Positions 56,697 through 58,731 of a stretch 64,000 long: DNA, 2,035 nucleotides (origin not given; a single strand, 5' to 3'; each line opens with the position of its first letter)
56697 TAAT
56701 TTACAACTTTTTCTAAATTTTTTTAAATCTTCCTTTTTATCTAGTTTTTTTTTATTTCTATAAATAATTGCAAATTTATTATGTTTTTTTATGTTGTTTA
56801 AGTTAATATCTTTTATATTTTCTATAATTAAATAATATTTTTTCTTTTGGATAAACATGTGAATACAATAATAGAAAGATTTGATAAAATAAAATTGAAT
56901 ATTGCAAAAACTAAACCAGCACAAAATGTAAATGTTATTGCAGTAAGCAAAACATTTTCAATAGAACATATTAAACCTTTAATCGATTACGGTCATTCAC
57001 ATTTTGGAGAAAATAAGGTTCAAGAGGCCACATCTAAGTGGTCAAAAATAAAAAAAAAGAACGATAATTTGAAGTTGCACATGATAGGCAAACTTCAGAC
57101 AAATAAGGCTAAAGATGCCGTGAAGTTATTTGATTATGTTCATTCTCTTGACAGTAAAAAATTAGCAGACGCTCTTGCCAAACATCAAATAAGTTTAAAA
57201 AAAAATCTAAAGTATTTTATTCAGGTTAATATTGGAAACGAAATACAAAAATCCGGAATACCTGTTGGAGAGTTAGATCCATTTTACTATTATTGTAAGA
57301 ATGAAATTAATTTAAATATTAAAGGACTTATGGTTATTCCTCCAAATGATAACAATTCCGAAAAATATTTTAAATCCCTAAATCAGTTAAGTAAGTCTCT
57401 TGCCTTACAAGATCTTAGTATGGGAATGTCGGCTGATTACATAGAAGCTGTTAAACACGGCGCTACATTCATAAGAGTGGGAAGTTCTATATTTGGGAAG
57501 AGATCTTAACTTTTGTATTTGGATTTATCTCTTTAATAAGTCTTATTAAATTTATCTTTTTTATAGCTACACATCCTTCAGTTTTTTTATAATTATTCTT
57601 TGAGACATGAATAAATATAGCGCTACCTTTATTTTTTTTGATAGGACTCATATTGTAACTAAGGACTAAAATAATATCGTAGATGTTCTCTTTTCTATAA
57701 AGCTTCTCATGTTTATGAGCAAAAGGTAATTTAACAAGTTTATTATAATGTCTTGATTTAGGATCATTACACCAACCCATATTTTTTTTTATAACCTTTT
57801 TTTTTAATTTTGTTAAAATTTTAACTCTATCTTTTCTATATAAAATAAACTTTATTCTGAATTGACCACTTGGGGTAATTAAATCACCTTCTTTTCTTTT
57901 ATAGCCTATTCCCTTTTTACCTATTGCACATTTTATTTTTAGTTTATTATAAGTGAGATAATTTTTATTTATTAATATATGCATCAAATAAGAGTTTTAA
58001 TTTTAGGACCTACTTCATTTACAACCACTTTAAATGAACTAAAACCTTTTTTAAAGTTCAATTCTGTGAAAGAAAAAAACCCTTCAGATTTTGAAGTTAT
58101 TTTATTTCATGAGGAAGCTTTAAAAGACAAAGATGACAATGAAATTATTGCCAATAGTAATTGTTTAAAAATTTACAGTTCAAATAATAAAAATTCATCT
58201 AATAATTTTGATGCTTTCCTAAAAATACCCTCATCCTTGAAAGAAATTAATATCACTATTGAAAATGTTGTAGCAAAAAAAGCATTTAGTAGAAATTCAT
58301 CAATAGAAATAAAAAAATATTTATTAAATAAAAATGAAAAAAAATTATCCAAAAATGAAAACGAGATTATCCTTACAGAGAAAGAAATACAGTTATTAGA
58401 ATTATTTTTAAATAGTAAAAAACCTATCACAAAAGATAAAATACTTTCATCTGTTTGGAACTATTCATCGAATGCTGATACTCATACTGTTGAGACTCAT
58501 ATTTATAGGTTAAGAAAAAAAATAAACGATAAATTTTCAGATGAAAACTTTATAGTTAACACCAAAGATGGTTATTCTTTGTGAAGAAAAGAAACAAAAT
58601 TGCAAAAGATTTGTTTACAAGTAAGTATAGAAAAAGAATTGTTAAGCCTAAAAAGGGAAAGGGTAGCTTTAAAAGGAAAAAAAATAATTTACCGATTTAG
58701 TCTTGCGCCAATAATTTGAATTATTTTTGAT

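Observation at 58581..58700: Unlisted 39-codon ORF with an ArfA-type KGKGS motif, coupled by GTGA to an atypical regulator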

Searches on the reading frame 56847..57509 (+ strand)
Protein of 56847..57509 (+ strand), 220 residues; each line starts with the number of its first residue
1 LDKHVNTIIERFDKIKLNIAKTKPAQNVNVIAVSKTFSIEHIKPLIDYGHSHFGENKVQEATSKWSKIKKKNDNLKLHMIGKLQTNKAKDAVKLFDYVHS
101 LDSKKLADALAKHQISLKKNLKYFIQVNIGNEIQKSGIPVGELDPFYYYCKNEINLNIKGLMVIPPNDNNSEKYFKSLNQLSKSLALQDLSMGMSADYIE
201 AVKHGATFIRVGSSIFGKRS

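Call 31: search_protein_families(library=pfam, proteins=[window:56847-57509:+], max_evalue=0.001)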
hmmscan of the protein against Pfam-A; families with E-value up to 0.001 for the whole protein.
window:56847-57509:+ (220 aa): 1 family
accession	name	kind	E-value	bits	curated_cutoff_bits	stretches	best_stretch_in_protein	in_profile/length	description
PF01168.26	Ala_racemase_N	-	1e-16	61.8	24.1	1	15-218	6-218/220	Alanine racemase, N-terminal domain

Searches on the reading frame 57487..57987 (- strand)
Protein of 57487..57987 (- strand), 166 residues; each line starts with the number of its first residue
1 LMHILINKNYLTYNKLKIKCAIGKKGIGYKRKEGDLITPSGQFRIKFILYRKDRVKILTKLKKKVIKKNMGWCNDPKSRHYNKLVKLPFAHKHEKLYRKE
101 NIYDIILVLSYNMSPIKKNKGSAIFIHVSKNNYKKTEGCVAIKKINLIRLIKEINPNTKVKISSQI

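Call 31: search_protein_families(library=pfam, proteins=[window:57487-57987:-], max_evalue=0.001)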
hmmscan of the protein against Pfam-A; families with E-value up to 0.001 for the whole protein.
window:57487-57987:- (166 aa): 1 family
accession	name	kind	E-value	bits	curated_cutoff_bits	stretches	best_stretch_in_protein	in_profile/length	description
PF03734.19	YkuD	-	1.2e-11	45.9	23.4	1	17-162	25-146/146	L,D-transpeptidase catalytic domain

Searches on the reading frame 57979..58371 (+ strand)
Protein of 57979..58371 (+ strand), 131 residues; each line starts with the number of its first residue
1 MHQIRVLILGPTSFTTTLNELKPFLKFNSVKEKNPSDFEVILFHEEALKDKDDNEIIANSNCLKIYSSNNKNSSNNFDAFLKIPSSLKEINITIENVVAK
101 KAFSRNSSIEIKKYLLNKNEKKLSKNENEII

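Call 64: search_protein_families(library=pfam, proteins=[window:57979-58371:+], max_evalue=10)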
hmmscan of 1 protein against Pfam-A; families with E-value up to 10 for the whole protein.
seq(131 aa): 2 families
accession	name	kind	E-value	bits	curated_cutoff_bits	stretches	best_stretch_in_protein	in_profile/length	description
PF03569.20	Peptidase_C8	-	0.0082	16.2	27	1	13-99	79-162/225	Peptidase family C8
PF18691.7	Cdc13_OB2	-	0.019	15.5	25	1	26-116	15-107/111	Cell division control protein 13, OB2 domain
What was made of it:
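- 57979..58584 (+): Upstream co-oriented gene: a 201-aa OmpR/PhoB-type winged-helix regulator with no recognisable receiver domain. The N-terminal 131 aa give no Response_reg hit even at E <= 10 (call 64).
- Tried and rejected: Receiver domain in the regulator's N-terminal half: none, even at E <= 10 (call 64).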

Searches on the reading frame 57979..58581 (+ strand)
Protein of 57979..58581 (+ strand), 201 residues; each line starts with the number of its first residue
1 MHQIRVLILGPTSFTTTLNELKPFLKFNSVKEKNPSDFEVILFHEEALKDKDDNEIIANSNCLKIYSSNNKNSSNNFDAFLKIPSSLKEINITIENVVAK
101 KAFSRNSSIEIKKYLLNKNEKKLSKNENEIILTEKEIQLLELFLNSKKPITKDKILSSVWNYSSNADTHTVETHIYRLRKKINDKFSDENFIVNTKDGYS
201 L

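Call 31: search_protein_families(library=pfam, proteins=[window:57979-58581:+], max_evalue=0.001)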
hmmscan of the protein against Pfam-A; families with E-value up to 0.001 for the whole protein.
window:57979-58581:+ (201 aa): 1 family
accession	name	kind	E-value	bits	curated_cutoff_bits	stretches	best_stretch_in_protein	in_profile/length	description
PF00486.34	Trans_reg_C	-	4.6e-17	62.3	26.2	1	128-196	2-71/77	Transcriptional regulatory protein, C terminal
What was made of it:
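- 57979..58584 (+): Pfam Trans_reg_C matches residues 128-196 (call 31).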

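Call 32: find_related_loci(query=window:57979-58581:+, collection=metagenome_contigs, flank=1500)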
Query window:57979-58581:+ (201 aa) in metagenome_contigs; peptide patterns used: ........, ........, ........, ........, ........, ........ (x = any residue, [..] = any of these).
546 stretches matched a pattern; 61 encode a relative of the query (tblastn E <= 1e-3); 61 distinct loci.
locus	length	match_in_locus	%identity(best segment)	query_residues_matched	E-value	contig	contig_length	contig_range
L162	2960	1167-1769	84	1-201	7e-111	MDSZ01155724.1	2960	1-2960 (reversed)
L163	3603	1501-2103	84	1-201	6e-108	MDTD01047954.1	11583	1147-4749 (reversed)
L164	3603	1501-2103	83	1-201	6e-108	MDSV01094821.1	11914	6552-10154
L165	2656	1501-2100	84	1-201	8e-109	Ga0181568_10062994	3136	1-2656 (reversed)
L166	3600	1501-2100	84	1-201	1e-106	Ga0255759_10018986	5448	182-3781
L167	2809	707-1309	81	1-201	7e-107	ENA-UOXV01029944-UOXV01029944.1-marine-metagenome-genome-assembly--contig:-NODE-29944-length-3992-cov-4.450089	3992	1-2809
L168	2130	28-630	81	1-201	2e-108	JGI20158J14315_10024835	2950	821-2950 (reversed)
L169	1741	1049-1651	81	1-201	2e-112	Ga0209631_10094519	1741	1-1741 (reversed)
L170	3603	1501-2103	82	1-201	2e-105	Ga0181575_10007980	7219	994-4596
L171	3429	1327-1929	82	1-201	6e-106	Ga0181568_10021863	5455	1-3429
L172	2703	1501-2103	82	1-201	4e-108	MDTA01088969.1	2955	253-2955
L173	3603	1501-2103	82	1-201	2e-105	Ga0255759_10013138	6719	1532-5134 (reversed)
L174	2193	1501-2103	80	1-201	8e-107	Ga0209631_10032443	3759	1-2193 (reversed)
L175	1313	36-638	81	1-201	2e-112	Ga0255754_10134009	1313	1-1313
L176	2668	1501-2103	82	1-201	1e-105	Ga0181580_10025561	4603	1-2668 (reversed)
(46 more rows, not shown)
